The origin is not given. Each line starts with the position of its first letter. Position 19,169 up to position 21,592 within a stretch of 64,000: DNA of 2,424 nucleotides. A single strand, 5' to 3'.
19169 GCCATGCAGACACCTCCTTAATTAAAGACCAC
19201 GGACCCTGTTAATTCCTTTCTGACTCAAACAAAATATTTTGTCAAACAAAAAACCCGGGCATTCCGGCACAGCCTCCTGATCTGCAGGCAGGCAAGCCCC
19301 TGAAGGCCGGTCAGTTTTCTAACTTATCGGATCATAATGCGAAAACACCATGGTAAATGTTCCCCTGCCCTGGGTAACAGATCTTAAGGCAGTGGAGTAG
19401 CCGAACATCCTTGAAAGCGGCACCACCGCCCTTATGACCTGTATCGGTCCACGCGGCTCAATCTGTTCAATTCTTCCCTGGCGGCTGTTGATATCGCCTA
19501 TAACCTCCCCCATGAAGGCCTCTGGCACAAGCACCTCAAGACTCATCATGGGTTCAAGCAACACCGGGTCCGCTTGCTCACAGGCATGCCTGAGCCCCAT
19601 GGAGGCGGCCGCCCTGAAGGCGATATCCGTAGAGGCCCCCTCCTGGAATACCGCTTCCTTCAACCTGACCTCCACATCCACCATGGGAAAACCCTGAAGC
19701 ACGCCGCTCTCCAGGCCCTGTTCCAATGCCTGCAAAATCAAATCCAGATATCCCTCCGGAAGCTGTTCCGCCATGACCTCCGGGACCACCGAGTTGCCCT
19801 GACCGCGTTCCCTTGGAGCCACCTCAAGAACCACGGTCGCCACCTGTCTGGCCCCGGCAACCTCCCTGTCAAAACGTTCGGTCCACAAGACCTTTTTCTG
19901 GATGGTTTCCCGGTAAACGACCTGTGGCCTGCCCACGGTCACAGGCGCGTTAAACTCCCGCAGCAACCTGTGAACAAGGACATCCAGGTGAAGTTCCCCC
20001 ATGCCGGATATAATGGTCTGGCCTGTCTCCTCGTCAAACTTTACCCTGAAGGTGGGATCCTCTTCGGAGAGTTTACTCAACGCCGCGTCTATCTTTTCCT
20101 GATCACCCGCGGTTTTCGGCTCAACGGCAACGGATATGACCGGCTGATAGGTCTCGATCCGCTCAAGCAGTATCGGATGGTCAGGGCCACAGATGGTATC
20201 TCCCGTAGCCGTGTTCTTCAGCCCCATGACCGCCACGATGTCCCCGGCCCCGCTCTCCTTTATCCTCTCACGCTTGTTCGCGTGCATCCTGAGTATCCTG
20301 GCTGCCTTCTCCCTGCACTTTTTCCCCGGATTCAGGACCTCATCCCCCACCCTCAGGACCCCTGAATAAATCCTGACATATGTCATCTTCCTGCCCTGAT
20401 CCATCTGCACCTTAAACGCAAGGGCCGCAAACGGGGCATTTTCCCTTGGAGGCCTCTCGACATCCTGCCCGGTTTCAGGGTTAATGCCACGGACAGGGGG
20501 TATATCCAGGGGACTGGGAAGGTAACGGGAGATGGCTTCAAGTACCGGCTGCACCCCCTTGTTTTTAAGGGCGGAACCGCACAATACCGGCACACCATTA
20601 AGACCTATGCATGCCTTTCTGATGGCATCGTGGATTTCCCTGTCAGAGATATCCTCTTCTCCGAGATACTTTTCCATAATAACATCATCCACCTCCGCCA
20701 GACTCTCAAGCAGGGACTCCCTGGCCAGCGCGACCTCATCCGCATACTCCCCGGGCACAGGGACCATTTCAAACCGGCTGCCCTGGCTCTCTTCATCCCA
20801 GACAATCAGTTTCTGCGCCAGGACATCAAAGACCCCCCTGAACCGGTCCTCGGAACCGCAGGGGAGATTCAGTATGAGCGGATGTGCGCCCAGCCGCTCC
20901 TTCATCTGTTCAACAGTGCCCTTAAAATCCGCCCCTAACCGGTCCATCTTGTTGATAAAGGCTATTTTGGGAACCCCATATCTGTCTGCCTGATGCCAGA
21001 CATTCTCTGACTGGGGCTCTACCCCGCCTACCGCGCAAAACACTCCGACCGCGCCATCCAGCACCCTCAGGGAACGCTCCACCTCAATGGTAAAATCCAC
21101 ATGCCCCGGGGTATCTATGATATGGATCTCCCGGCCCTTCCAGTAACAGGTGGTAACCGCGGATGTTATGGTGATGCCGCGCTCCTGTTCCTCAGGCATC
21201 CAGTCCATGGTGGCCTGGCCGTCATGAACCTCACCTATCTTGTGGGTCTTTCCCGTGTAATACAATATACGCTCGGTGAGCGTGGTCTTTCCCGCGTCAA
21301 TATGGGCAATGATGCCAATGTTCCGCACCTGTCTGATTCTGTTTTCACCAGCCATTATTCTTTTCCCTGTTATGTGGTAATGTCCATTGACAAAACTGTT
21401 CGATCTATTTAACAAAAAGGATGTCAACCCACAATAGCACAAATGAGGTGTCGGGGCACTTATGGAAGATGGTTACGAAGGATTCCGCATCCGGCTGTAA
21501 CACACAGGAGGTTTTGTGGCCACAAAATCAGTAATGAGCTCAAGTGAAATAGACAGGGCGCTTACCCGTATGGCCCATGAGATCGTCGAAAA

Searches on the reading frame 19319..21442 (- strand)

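Call 93: search_protein_families(library=pfam, proteins=[window:19319-21442:-], max_evalue=0.00001)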
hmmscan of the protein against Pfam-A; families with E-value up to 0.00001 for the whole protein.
window:19319-21442:- (707 aa): 7 families
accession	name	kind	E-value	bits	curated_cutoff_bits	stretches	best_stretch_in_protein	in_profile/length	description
PF00009.33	GTP_EFTU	-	1.7e-67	227.1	26.5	1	38-310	2-188/188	Elongation factor Tu GTP binding domain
PF14492.12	EFG_III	-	1.1e-30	105.9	27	1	433-504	3-74/75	Elongation Factor G, domain III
PF00679.30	EFG_C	-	6.8e-28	97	27.9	1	627-706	1-81/89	Elongation factor G C-terminus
PF03764.24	EFG_IV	-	5.6e-25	87.9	24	1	506-624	1-120/121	Elongation factor G, domain IV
PF22042.2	EF-G_D2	-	2.3e-16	60.1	27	1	337-418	1-82/84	Elongation factor G domain 2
PF03144.31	GTP_EFTU_D2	-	1e-15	58.4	30.3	1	354-418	4-73/73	Elongation factor Tu domain 2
PF16658.11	RF3_C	-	4.3e-07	30.3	40.1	1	428-517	3-92/132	Class II release factor RF3, C-terminal domain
